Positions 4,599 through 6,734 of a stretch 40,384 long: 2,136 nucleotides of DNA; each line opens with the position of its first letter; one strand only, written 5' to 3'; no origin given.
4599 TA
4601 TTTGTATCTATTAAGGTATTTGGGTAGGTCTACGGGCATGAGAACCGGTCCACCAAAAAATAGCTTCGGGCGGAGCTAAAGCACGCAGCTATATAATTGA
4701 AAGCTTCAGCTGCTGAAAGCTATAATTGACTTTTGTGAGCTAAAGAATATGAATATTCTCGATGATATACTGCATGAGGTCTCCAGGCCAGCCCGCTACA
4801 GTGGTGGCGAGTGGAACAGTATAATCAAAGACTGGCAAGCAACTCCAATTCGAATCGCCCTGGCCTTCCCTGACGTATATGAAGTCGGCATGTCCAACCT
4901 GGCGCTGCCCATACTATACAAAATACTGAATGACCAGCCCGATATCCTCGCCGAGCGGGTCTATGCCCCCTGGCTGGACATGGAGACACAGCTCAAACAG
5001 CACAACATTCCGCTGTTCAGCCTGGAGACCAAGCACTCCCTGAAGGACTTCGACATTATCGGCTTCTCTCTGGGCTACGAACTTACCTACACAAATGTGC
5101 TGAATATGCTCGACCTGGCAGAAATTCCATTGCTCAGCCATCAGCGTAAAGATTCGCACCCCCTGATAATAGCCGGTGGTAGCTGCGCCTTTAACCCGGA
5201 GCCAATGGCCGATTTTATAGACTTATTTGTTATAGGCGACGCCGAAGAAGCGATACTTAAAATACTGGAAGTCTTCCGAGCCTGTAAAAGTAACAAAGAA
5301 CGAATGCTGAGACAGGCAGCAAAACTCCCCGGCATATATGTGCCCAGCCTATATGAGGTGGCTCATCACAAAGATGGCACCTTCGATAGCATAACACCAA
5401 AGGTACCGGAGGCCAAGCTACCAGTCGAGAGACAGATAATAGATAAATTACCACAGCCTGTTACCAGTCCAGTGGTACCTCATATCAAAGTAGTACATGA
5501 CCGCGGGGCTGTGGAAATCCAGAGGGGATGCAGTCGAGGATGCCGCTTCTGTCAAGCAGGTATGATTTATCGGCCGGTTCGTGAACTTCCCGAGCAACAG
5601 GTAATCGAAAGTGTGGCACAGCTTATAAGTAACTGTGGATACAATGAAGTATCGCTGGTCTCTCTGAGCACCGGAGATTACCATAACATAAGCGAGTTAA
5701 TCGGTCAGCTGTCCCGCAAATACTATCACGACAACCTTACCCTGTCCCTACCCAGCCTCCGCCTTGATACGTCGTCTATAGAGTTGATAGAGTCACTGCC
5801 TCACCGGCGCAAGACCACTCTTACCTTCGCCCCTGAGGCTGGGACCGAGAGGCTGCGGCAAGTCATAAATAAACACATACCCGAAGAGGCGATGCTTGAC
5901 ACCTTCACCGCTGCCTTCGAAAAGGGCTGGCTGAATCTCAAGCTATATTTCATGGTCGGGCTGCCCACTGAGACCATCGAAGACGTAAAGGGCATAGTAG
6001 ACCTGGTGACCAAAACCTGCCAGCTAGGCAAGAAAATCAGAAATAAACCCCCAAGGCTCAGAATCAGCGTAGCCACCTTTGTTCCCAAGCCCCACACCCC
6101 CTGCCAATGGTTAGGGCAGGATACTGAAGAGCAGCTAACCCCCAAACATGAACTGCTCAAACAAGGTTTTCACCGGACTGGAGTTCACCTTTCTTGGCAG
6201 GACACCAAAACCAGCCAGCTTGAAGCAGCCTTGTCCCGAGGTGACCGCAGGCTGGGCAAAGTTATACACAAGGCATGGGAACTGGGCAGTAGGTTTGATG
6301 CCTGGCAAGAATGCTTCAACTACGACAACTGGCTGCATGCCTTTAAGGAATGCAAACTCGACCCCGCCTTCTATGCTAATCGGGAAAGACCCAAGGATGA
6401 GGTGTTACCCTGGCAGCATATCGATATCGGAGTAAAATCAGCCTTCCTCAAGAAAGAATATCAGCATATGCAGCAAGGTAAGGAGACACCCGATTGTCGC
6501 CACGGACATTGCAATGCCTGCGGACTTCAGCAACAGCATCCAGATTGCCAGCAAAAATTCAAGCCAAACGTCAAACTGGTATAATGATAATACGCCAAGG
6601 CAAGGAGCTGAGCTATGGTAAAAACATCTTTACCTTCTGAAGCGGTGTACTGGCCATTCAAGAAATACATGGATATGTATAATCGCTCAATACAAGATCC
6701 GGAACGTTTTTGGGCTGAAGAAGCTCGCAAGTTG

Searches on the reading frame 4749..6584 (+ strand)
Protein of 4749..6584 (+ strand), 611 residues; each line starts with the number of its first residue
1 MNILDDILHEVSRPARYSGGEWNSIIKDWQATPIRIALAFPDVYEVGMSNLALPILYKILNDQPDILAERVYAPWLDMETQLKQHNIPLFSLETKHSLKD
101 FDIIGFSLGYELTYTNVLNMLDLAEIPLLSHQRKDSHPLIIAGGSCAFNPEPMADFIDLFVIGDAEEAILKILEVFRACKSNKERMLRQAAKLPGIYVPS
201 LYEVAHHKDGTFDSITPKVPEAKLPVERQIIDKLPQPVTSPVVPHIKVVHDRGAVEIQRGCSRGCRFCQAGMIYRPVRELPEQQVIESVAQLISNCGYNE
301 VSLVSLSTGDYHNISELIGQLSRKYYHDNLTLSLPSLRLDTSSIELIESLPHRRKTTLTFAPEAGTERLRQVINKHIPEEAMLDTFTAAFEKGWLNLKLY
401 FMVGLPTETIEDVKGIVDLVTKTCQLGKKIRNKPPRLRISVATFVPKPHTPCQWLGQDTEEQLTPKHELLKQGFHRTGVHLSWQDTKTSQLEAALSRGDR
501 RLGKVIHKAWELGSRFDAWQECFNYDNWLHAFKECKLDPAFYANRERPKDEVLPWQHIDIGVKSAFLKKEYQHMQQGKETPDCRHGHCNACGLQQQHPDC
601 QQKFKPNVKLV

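Call 40: search_protein_families(library=pfam, proteins=[window:4749-6584:+], max_evalue=0.00001)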
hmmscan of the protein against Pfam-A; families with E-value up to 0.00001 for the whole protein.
window:4749-6584:+ (611 aa): 2 families
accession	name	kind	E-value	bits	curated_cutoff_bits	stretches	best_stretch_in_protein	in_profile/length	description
PF19864.5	Radical_SAM_N2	-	6.7e-63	211.1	29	1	54-199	3-151/151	Radical SAM proteins, N-terminal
PF04055.27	Radical_SAM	-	4.5e-20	72.9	29.5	1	255-420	1-166/166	Radical SAM superfamily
